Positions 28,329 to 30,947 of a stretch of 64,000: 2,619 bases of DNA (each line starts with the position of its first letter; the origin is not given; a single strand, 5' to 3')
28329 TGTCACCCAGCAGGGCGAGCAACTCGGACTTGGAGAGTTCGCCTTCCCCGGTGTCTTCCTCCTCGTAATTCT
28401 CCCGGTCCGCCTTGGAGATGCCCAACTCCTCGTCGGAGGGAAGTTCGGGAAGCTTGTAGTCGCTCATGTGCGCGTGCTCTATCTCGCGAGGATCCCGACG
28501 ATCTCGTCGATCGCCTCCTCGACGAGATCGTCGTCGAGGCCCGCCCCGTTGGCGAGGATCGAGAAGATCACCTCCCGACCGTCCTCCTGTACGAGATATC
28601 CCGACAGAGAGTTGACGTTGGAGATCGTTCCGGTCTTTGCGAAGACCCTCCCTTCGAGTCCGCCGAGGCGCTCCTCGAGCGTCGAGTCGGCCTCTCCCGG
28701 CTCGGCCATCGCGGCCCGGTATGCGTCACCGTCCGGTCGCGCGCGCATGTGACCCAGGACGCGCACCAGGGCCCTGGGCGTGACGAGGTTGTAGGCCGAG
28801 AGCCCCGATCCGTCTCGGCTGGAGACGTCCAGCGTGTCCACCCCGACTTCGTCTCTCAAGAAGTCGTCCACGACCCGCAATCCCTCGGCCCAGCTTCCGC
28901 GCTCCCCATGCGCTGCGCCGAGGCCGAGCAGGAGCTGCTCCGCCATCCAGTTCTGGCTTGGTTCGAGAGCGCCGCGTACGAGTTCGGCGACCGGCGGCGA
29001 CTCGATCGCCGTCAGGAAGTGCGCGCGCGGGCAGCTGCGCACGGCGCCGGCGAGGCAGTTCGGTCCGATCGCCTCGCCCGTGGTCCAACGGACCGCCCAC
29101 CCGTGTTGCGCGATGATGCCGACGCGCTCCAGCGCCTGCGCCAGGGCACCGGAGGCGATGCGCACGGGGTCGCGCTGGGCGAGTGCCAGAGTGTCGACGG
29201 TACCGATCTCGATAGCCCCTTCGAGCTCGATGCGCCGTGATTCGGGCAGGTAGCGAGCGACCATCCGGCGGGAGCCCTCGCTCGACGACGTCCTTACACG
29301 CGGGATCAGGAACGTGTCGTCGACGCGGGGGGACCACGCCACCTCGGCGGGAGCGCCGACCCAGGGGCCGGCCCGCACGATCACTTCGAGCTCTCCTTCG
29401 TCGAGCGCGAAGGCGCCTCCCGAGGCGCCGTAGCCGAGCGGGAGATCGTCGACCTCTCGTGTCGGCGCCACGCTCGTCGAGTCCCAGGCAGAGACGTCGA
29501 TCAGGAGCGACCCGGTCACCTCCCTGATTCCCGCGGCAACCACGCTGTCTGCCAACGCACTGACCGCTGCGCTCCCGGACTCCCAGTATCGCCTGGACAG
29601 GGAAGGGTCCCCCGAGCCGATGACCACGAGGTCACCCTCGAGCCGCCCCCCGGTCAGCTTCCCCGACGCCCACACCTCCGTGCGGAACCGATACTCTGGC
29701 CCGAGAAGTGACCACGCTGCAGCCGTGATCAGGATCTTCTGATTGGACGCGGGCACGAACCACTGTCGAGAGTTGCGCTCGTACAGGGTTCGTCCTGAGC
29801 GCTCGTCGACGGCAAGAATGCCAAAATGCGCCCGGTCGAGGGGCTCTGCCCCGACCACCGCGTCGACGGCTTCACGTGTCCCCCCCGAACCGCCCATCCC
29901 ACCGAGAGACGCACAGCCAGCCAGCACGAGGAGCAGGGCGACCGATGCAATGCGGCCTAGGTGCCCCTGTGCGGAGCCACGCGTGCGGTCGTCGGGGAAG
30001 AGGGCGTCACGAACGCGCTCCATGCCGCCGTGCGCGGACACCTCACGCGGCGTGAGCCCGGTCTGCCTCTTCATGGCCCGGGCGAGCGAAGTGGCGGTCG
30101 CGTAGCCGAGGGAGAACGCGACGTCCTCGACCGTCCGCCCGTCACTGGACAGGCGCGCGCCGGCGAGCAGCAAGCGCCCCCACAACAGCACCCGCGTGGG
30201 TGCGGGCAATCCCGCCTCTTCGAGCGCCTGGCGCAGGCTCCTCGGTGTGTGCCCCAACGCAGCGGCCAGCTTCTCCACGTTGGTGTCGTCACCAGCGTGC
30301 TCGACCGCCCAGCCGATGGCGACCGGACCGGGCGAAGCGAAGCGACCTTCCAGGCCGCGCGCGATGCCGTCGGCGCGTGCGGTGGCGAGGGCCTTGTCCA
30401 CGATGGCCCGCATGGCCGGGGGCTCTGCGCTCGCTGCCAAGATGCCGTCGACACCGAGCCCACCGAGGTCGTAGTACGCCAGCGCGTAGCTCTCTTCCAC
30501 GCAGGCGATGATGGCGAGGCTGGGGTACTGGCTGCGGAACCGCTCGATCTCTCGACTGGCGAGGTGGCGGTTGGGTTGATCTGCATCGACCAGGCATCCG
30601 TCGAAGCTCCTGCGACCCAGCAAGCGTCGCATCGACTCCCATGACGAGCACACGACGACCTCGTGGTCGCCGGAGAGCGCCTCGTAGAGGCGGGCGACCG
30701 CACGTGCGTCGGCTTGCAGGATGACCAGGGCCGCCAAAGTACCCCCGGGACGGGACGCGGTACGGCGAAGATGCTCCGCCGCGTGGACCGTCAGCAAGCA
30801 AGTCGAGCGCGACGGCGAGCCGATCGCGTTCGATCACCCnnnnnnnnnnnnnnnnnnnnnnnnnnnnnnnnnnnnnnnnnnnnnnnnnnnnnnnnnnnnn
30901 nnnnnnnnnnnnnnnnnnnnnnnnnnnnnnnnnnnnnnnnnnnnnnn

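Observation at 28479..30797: One ORF fuses a receiver-like/AraC DNA-binding module to a lipobox/TM segment and a complete PBP4 (DacB): a possible membrane-tethered cell-wall or beta-lactam-sensing transcription factor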

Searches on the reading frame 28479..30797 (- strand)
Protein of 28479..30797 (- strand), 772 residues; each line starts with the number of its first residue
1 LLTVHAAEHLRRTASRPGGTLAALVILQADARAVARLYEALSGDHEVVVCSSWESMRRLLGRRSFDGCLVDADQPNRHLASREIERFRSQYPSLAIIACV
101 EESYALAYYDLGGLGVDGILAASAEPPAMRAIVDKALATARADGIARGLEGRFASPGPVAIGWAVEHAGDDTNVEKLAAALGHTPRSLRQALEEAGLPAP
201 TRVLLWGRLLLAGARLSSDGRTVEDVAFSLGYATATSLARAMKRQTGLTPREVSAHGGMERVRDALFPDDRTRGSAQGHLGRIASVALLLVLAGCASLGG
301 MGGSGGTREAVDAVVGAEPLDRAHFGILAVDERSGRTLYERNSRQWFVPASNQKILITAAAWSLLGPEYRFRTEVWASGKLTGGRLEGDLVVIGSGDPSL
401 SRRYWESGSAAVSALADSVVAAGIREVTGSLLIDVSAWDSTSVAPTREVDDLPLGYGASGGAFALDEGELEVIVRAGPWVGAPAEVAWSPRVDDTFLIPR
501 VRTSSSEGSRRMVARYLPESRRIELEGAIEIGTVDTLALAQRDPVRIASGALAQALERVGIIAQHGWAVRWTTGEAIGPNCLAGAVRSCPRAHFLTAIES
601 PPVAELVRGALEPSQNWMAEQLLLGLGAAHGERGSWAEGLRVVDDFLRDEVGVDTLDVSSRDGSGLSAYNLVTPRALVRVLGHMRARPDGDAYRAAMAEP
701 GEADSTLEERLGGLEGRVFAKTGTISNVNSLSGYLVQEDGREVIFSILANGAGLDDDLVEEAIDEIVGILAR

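Call 3: search_protein_families(library=pfam, proteins=[window:28479-30797:-], max_evalue=1)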
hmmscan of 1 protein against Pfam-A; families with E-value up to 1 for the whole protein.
window:28479-30797:- (772 aa): 5 families
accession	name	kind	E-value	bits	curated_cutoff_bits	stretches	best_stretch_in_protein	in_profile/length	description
PF02113.21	Peptidase_S13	-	7.1e-79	266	22.8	1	309-771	3-442/444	D-Ala-D-Ala carboxypeptidase 3 (S13) family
PF12833.13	HTH_18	-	4.3e-13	49.8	33.6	1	177-253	1-77/80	Helix-turn-helix domain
PF13354.11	Beta-lactamase2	-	0.00011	22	22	1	662-748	130-213/214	Beta-lactamase enzyme family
PF00165.29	HTH_AraC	-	0.00022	21.7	26.6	1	218-252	6-39/42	Bacterial regulatory helix-turn-helix proteins, AraC family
PF17352.7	MFS18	-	0.18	12.5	25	1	270-310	46-86/96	Male Flower Specific protein 18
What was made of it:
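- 30348..30737 (-): Receiver (CheY-like) fold domain with a degenerate phosphorylation pocket, aa 1-130. No Pfam Response_reg hit (call 3).
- On Peptidase S13 / PBP4 (DacB): PF02113: 266 bits against a cut-off of 22.8, covering model positions 3-442 of 444 (call 3).
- On AraC/XylS transcription regulators: HTH_18: 49.8 bits against a cut-off of 33.6 (call 3).
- On Two-component response regulator (receiver domain): No Pfam Response_reg hit at E <= 1 (call 3).
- On BlaR1/MecR1: There is a single hydrophobic segment, and the outside domain belongs to S13 (call 3).
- Checked: Pfam (call 3) finds HTH_18 at aa 177-253 (E 4e-13, 49.8 bits, cut-off 33.6) and Peptidase_S13 at aa 309-771 (E 7e-79).
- No BlaR1-type M56 protease domain is present (call 3).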

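Call 4: search_protein_families(library=ncbifam, proteins=[window:28479-30797:-], max_evalue=1)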
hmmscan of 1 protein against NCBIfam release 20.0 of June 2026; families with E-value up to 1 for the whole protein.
window:28479-30797:- (772 aa): 10 families
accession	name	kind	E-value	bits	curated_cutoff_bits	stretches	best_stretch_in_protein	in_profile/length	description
TIGR00666.1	PBP4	equivalog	1.6e-63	214.8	107.8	1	335-751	2-397/397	D-alanyl-D-alanine carboxypeptidase/D-alanyl-D-alanine endopeptidase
NF008322.0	PRK11113.1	equivalog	1.3e-37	129.4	527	1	326-745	37-441/477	serine-type D-Ala-D-Ala carboxypeptidase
NF049968.1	QhpR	equivalog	5.2e-09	35.7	250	1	172-253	203-283/284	AraC-like transcriptional regulator QhpR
NF006902.0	PRK09393.1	equivalog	4.3e-07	29.4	425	1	161-252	226-317/327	transcriptional regulator FtrA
NF050186.1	TransRegGliRPseudo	equivalog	0.00028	20.3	570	1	175-252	256-332/338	AraC family transcriptional regulator GliR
NF040475.1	chlor_reg_RclR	equivalog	0.00059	19.2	400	1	172-253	194-275/284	reactive chlorine-specific transcriptional regulator RclR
NF007584.0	PRK10219.1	equivalog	0.0021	18.4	174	1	163-252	13-102/107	superoxide response transcriptional regulator SoxS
NF010028.0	PRK13503.1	equivalog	0.0022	17.4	288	1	161-254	177-270/278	HTH-type transcriptional activator RhaS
TIGR01238.1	D1pyr5carbox3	equivalog_domain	0.16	10.4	485.2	1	191-247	209-264/500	L-glutamate gamma-semialdehyde dehydrogenase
TIGR04094.1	adjacent_YSIRK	equivalog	0.28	10.1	200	1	219-252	348-381/383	YSIRK-targeted surface antigen transcriptional regulator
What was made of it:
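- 28485..29873 (-): PBP4 / peptidase S13 domain, aa 289-751. Motifs: S331-x-x-K334 (29747-29736), S594-x-N596 (28958-28950), K701-T-G703 (28637-28629). Pfam PF02113 (E 7e-79) and TIGR00666 above its cut-off (calls 3, 4).
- On Peptidase S13 / PBP4 (DacB): TIGR00666: 214.8 bits against a cut-off of 107.8 (call 4).
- Checked: NCBIfam TIGR00666 PBP4 scores 214.8 bits against a cut-off of 107.8 (call 4).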

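Call 21: find_homologous_proteins(query=window:28479-30737:-, max_evalue=1e-50)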
Query window:28479-30737:- (752 aa): 216 proteins with E <= 1e-50 among 8000 candidates; the best 120 are listed.
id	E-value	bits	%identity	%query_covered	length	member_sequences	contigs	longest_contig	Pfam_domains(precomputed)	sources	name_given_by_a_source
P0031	0.0e+0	1635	100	100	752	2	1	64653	PF12833.14,PF02113.21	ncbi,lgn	ncbi:MAG: D-alanyl-D-alanine carboxypeptidase/D-alanyl-D-alanine-endopeptidase [Longimicrobiales bac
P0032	0.0e+0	1264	78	100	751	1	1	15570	PF12833.14,PF02113.21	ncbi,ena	-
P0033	0.0e+0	1244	77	99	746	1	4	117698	PF12833.14,PF13354.13,PF02113.21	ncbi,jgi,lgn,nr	ncbi:MAG: D-alanyl-D-alanine carboxypeptidase/D-alanyl-D-alanine-endopeptidase [Gemmatimonadetes bac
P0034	0.0e+0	1238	76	100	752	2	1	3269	PF12833.14,PF13354.13,PF02113.21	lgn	-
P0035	0.0e+0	1226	76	100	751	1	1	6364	PF12833.14,PF02113.21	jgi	jgi:D-alanyl-D-alanine carboxypeptidase/D-alanyl-D-alanine-endopeptidase (penicillin-binding protein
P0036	0.0e+0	1213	74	100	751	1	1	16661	PF12833.14,PF13354.13,PF02113.21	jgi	jgi:D-alanyl-D-alanine carboxypeptidase/D-alanyl-D-alanine-endopeptidase (penicillin-binding protein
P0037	0.0e+0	1212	74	100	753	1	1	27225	PF12833.14,PF02113.21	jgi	jgi:D-alanyl-D-alanine carboxypeptidase/D-alanyl-D-alanine-endopeptidase (penicillin-binding protein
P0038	0.0e+0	1208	73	100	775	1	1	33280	PF12833.14,PF02113.21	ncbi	-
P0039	0.0e+0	1167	72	100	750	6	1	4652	PF12833.14,PF13354.13,PF02113.21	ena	-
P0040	0.0e+0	1156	71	100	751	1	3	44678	PF12833.14,PF13354.13,PF02113.21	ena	-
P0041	0.0e+0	1138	71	100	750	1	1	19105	PF12833.14,PF13354.13,PF02113.21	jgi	-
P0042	0.0e+0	1043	65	100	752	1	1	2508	PF12833.14,PF13354.13,PF02113.21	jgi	jgi:D-alanyl-D-alanine carboxypeptidase/D-alanyl-D-alanine-endopeptidase (penicillin-binding protein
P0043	0.0e+0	1034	66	98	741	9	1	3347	PF12833.14,PF02113.21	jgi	-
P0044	0.0e+0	1032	65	100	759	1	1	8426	PF12833.14,PF13354.13,PF02113.21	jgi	jgi:D-alanyl-D-alanine carboxypeptidase/D-alanyl-D-alanine-endopeptidase (penicillin-binding protein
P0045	0.0e+0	1025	65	100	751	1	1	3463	PF12833.14,PF02113.21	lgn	-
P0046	0.0e+0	1024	65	100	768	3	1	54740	PF12833.14,PF02113.21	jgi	jgi:serine-type D-Ala-D-Ala carboxypeptidase/endopeptidase (penicillin-binding protein 4)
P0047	0.0e+0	1024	64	100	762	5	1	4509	PF12833.14,PF13354.13,PF02113.21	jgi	jgi:D-alanyl-D-alanine carboxypeptidase/D-alanyl-D-alanine-endopeptidase (penicillin-binding protein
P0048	0.0e+0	1021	64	100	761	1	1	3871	PF12833.14,PF13354.13,PF02113.21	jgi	jgi:D-alanyl-D-alanine carboxypeptidase/D-alanyl-D-alanine-endopeptidase (penicillin-binding protein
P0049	0.0e+0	1017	64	100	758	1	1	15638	PF12833.14,PF13354.13,PF02113.21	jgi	jgi:D-alanyl-D-alanine carboxypeptidase/D-alanyl-D-alanine-endopeptidase (penicillin-binding protein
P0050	0.0e+0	1016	64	100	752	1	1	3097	PF12833.14,PF13354.13,PF02113.21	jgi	jgi:D-alanyl-D-alanine carboxypeptidase/D-alanyl-D-alanine-endopeptidase (penicillin-binding protein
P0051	0.0e+0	1016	66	100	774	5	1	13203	PF12833.14,PF13354.13,PF02113.21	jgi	jgi:D-alanyl-D-alanine carboxypeptidase/D-alanyl-D-alanine-endopeptidase (penicillin-binding protein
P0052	0.0e+0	1016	73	87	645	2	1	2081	PF12833.14,PF02113.21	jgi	jgi:D-alanyl-D-alanine carboxypeptidase/D-alanyl-D-alanine-endopeptidase (penicillin-binding protein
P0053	0.0e+0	1013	64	100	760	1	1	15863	PF12833.14,PF13354.13,PF02113.21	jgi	jgi:D-alanyl-D-alanine carboxypeptidase/D-alanyl-D-alanine-endopeptidase (penicillin-binding protein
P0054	0.0e+0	1012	64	100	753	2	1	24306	PF12833.14,PF02113.21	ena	-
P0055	1.1e-297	1008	64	98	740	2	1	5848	PF12833.14,PF13354.13,PF02113.21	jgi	-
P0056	1.5e-297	1007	66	100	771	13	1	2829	PF12833.14,PF13354.13,PF02113.21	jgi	jgi:D-alanyl-D-alanine carboxypeptidase/D-alanyl-D-alanine-endopeptidase (penicillin-binding protein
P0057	9.0e-296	1001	63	100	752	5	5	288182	PF12833.14,PF02113.21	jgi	jgi:D-alanyl-D-alanine carboxypeptidase/D-alanyl-D-alanine-endopeptidase (penicillin-binding protein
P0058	5.2e-295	999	63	100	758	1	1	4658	PF12833.14,PF02113.21,PF00165.30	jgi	jgi:D-alanyl-D-alanine carboxypeptidase/D-alanyl-D-alanine-endopeptidase (penicillin-binding protein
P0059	9.6e-295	998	65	100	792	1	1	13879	PF12833.14,PF13354.13,PF02113.21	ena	-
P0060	2.0e-294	997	64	100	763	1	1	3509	PF12833.14,PF13354.13,PF02113.21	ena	-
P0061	2.1e-294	997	66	100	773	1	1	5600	PF12833.14,PF02113.21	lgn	-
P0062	6.5e-294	995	62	100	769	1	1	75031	PF12833.14,PF02113.21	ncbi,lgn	ncbi:MAG: D-alanyl-D-alanine carboxypeptidase [Gemmatimonadales bacterium]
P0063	2.4e-292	990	63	98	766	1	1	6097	PF12833.14,PF13354.13,PF02113.21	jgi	-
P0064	1.1e-291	988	62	100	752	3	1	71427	PF12833.14,PF02113.21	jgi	-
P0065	6.0e-291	985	63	100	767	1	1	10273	PF12833.14,PF02113.21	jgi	jgi:D-alanyl-D-alanine carboxypeptidase/D-alanyl-D-alanine-endopeptidase (penicillin-binding protein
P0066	7.4e-291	985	64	100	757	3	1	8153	PF12833.14,PF13354.13,PF02113.21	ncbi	-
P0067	2.1e-290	984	63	100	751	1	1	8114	PF12833.14,PF02113.21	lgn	-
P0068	5.6e-290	982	63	100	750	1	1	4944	PF12833.14,PF02113.21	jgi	jgi:D-alanyl-D-alanine carboxypeptidase/D-alanyl-D-alanine-endopeptidase (penicillin-binding protein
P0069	6.1e-290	982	63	97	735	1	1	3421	PF12833.14,PF02113.21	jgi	-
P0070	2.4e-288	977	62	98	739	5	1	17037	PF12833.14,PF13354.13,PF02113.21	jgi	jgi:D-alanyl-D-alanine carboxypeptidase/D-alanyl-D-alanine-endopeptidase (penicillin-binding protein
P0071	2.6e-287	973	64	98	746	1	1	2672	PF12833.14,PF02113.21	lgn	-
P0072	3.1e-287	973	63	98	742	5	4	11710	PF12833.14,PF02113.21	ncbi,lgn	ncbi:MAG: D-alanyl-D-alanine carboxypeptidase/D-alanyl-D-alanine-endopeptidase [Gemmatimonadota bact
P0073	1.5e-286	971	64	100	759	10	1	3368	PF12833.14,PF13354.13,PF02113.21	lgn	-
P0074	1.6e-286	971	63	100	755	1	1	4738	PF12833.14,PF13354.13,PF02113.21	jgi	jgi:D-alanyl-D-alanine carboxypeptidase/D-alanyl-D-alanine-endopeptidase (penicillin-binding protein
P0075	9.1e-285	965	63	100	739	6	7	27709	PF12833.14,PF13354.13,PF02113.21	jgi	jgi:D-alanyl-D-alanine carboxypeptidase/D-alanyl-D-alanine-endopeptidase (penicillin-binding protein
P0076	1.3e-284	964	63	98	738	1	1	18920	PF12833.14,PF02113.21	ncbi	-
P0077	5.5e-284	962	66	97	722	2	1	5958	PF12833.14,PF13354.13,PF02113.21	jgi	jgi:D-alanyl-D-alanine carboxypeptidase/D-alanyl-D-alanine-endopeptidase (penicillin-binding protein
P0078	4.2e-282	956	62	100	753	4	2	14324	PF12833.14,PF13354.13,PF02113.21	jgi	jgi:D-alanyl-D-alanine carboxypeptidase/D-alanyl-D-alanine-endopeptidase (penicillin-binding protein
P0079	1.8e-277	941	63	100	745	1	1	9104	PF12833.14,PF02113.21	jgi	jgi:D-alanyl-D-alanine carboxypeptidase/D-alanyl-D-alanine-endopeptidase (penicillin-binding protein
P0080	2.1e-276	937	60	98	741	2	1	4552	PF12833.14,PF02113.21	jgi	-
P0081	4.6e-276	936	63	95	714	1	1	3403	PF12833.14,PF02113.21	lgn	-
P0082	1.4e-274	931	62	100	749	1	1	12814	PF12833.14,PF02113.21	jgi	jgi:D-alanyl-D-alanine carboxypeptidase/D-alanyl-D-alanine-endopeptidase (penicillin-binding protein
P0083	1.8e-271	921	58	100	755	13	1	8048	PF12833.14,PF13354.13,PF02113.21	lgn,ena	-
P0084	1.1e-269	915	60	97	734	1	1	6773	PF12833.14,PF13354.13,PF02113.21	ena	-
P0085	1.3e-269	915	58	100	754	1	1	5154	PF12833.14,PF13354.13,PF02113.21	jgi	-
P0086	1.4e-269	915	58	100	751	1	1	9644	PF12833.14,PF13354.13,PF02113.21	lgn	-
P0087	6.3e-268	909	61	100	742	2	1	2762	PF12833.14,PF13354.13,PF02113.21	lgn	-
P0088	6.8e-268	909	65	90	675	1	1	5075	PF12833.14,PF13354.13,PF02113.21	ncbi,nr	ncbi:MAG TPA: D-alanyl-D-alanine carboxypeptidase/D-alanyl-D-alanine-endopeptidase, partial [Longimi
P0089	8.9e-267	906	58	100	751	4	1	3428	PF12833.14,PF13354.13,PF02113.21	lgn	-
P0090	1.1e-265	902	58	100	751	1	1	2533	PF12833.14,PF13354.13,PF02113.21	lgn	-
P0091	1.9e-264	898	57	100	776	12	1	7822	PF12833.14,PF13354.13,PF02113.21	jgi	jgi:D-alanyl-D-alanine carboxypeptidase/D-alanyl-D-alanine-endopeptidase (penicillin-binding protein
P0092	1.9e-264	898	57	100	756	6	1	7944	PF12833.14,PF13354.13,PF02113.21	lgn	-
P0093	4.6e-264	897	58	100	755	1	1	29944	PF12833.14,PF13354.13,PF02113.21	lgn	-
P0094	6.1e-264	896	58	100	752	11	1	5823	PF12833.14,PF13354.13,PF02113.21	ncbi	-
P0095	1.7e-263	895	58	99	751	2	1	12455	PF12833.14,PF13354.13,PF02113.21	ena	-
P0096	3.4e-263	894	60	100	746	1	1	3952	PF12833.14,PF13354.13,PF02113.21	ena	-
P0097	6.7e-263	893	57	100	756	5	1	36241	PF12833.14,PF13354.13,PF02113.21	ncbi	-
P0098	1.2e-262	892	57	100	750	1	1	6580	PF12833.14,PF13354.13,PF02113.21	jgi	-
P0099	2.3e-261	888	57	100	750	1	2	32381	PF12833.14,PF13354.13,PF02113.21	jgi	jgi:D-alanyl-D-alanine carboxypeptidase/D-alanyl-D-alanine-endopeptidase (penicillin-binding protein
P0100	2.5e-260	884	57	100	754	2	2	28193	PF12833.14,PF02113.21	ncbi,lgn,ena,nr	ncbi:MAG: D-alanyl-D-alanine carboxypeptidase/D-alanyl-D-alanine-endopeptidase [Gemmatimonadota bact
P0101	2.3e-259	881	57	100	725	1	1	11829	PF12833.14,PF13354.13,PF02113.21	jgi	-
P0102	2.2e-258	878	56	100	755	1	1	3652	PF12833.14,PF13354.13,PF02113.21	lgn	-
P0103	5.1e-258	877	56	100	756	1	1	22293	PF12833.14,PF13354.13,PF02113.21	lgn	-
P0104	1.4e-256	872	58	100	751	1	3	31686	PF12833.14,PF02113.21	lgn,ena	-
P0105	1.8e-256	871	56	100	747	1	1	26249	PF12833.14,PF13354.13,PF02113.21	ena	-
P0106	1.2e-255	869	56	100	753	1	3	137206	PF12833.14,PF13354.13,PF02113.21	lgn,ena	-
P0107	1.6e-255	868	56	100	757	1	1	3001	PF12833.14,PF13354.13,PF02113.21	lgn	-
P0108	2.8e-255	868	56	100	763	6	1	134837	PF12833.14,PF13354.13,PF02113.21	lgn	-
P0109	4.2e-254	864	56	100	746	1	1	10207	PF12833.14,PF13354.13,PF02113.21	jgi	jgi:D-alanyl-D-alanine carboxypeptidase/D-alanyl-D-alanine-endopeptidase (penicillin-binding protein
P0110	5.0e-254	863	56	100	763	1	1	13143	PF12833.14,PF13354.13,PF02113.21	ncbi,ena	-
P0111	2.5e-253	861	57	100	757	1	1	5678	PF12833.14,PF13354.13,PF02113.21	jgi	jgi:D-alanyl-D-alanine carboxypeptidase/D-alanyl-D-alanine-endopeptidase (penicillin-binding protein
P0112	5.6e-252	857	55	100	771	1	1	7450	PF12833.14,PF02113.21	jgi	jgi:D-alanyl-D-alanine carboxypeptidase/D-alanyl-D-alanine-endopeptidase (penicillin-binding protein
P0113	3.8e-250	851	55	100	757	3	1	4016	PF12833.14,PF13354.13,PF02113.21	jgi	-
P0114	7.1e-250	850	56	100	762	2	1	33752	PF12833.14,PF13354.13,PF02113.21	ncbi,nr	ncbi:MAG: D-alanyl-D-alanine carboxypeptidase/D-alanyl-D-alanine-endopeptidase [Gemmatimonadetes bac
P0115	1.5e-249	849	56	100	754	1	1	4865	PF12833.14,PF02113.21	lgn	-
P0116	2.4e-248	845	56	100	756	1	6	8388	PF12833.14,PF13354.13,PF02113.21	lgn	-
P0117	2.8e-248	844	57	95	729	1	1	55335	PF12833.14,PF13354.13,PF02113.21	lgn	-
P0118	1.8e-247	842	55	98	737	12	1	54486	PF12833.14,PF13354.13,PF02113.21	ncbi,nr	ncbi:MAG: D-alanyl-D-alanine carboxypeptidase/D-alanyl-D-alanine-endopeptidase [Gemmatimonadota bact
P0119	7.7e-247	840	57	100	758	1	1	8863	PF12833.14,PF13354.13,PF02113.21,PF00165.30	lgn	-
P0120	3.8e-246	837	56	98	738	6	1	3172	PF12833.14,PF13354.13,PF02113.21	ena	-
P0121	7.6e-246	836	56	98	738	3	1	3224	PF12833.14,PF13354.13,PF02113.21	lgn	-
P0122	2.5e-245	835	55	100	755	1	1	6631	PF12833.14,PF13354.13,PF02113.21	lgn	-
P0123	5.2e-245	834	56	98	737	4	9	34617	PF12833.14,PF02113.21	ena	-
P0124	1.2e-244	832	55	100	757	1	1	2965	PF12833.14,PF13354.13,PF02113.21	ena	-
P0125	1.3e-243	829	56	100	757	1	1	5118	PF12833.14,PF13354.13,PF02113.21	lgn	-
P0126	1.6e-243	829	54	100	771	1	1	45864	PF12833.14,PF13354.13,PF02113.21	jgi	jgi:D-alanyl-D-alanine carboxypeptidase/D-alanyl-D-alanine-endopeptidase (penicillin-binding protein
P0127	1.9e-243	828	56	95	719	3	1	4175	PF12833.14,PF13354.13,PF02113.21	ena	-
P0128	4.0e-242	824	55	98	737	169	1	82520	PF12833.14,PF13354.13,PF02113.21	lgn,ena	-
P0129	1.5e-240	819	57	94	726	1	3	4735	PF12833.14,PF13354.13,PF02113.21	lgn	-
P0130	5.6e-240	817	54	98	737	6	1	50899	PF12833.14,PF02113.21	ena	-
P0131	1.9e-239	815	55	100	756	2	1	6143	PF12833.14,PF02113.21,PF00165.30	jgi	jgi:D-alanyl-D-alanine carboxypeptidase/D-alanyl-D-alanine-endopeptidase (penicillin-binding protein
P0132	4.6e-239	814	55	98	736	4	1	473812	PF12833.14,PF02113.21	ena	-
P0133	1.1e-237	809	53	98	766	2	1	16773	PF12833.14,PF13354.13,PF02113.21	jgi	jgi:serine-type D-Ala-D-Ala carboxypeptidase/endopeptidase (penicillin-binding protein 4)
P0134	3.7e-237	808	54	98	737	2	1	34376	PF12833.14,PF13354.13,PF02113.21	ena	-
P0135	2.1e-236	805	54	98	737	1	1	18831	PF13354.13,PF02113.21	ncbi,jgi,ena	-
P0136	2.7e-235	801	53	100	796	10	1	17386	PF12833.14,PF13354.13,PF02113.21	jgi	jgi:D-alanyl-D-alanine carboxypeptidase/D-alanyl-D-alanine-endopeptidase (penicillin-binding protein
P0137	2.9e-235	801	52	100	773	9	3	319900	PF12833.14,PF13354.13,PF02113.21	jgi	-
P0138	2.6e-234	798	52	100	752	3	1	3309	PF12833.14,PF02113.21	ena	-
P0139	5.0e-234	797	55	93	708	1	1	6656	PF12833.14,PF13354.13,PF02113.21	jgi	jgi:D-alanyl-D-alanine carboxypeptidase/D-alanyl-D-alanine-endopeptidase (penicillin-binding protein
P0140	1.5e-233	796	53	100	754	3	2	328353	PF12833.14,PF13354.13,PF02113.21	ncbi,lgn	ncbi:MAG: hypothetical protein AMXMBFR53_00570 [Gemmatimonadota bacterium]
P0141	2.4e-232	792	53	100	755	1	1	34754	PF12833.14,PF13354.13,PF02113.21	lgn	-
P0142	5.5e-231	787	52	100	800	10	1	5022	PF12833.14,PF13354.13,PF02113.21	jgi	jgi:D-alanyl-D-alanine carboxypeptidase/D-alanyl-D-alanine-endopeptidase (penicillin-binding protein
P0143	2.0e-230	785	54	96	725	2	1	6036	PF12833.14,PF02113.21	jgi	jgi:serine-type D-Ala-D-Ala carboxypeptidase/endopeptidase (penicillin-binding protein 4)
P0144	1.6e-228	779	53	100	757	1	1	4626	PF12833.14,PF02113.21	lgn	-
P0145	4.3e-228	778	53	94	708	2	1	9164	PF12833.14,PF13354.13,PF02113.21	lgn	-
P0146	2.2e-227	775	56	79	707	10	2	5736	PF12833.14,PF13354.13,PF02113.21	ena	-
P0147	2.0e-226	772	52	100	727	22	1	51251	PF12833.14,PF02113.21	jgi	-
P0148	6.9e-226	770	52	99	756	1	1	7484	PF12833.14,PF13354.13,PF02113.21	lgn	-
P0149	7.7e-226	770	55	96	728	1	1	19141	PF12833.14,PF02113.21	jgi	-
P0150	7.8e-225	767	52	100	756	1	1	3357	PF12833.14,PF13354.13,PF02113.21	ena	-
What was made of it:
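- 28479..30737 (-): Complete fused gene (752 aa plus stop): receiver-like domain, AraC DNA-binding domain, internal lipoprotein signal peptide, PBP4. 100% identical to the 752-aa NCBI protein P0031 (call 21).
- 30735..30748 (-): Start codon TTG (30737-30735) preceded by the Shine-Dalgarno-like GGGGGT (30748-30743). This is the annotated start of P0031 (call 21).
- Checked: It also matches a 100% identical 752-aa NCBI protein, P0031 (call 21).
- An identical 752-aa NCBI protein exists, and at least 120 distinct ~750-aa homologues from NCBI, JGI, ENA and Logan assemblies carry HTH_18 plus Peptidase_S13 (call 21).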
